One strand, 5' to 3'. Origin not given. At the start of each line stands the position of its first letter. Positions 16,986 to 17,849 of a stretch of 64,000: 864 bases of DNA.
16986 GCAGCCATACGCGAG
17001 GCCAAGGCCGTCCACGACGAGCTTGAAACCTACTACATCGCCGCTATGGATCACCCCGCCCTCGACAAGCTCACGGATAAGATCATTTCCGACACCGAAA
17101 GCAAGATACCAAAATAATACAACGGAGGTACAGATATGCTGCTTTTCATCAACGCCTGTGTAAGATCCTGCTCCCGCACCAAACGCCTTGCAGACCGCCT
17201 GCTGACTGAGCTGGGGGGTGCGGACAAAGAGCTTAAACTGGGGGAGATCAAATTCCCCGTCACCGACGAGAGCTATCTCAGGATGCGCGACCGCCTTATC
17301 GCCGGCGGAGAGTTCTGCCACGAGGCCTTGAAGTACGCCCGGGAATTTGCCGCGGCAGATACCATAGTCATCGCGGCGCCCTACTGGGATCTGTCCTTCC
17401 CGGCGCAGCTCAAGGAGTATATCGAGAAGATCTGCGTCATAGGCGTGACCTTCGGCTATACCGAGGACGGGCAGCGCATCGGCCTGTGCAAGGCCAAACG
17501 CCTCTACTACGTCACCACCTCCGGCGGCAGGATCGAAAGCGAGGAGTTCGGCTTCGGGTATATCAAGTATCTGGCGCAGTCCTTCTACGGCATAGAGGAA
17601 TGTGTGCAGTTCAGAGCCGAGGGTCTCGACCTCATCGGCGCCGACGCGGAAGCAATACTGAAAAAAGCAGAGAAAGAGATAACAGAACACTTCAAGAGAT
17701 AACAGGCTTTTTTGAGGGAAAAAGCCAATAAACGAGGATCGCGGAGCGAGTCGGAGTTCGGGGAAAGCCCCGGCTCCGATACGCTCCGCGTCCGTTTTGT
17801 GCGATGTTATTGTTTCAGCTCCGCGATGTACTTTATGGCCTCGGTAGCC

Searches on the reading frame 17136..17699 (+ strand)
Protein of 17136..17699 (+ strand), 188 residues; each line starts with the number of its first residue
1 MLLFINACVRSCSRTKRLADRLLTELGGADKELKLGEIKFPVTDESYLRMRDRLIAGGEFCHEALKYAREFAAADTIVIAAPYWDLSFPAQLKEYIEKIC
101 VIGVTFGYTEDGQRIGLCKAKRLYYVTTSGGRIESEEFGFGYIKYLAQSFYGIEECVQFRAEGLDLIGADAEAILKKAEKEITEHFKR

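Call 7: search_protein_families(library=pfam, proteins=[window:17136-17699:+], max_evalue=0.01)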
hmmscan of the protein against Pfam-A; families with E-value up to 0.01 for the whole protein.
window:17136-17699:+ (188 aa): 2 families
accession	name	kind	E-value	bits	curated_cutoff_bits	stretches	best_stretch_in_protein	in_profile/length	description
PF02525.22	Flavodoxin_2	-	2.9e-25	89.6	27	1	2-185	3-197/198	Flavodoxin-like fold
PF03358.20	FMN_red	-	8e-07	29.2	24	1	2-132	3-118/152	NADPH-dependent FMN reductase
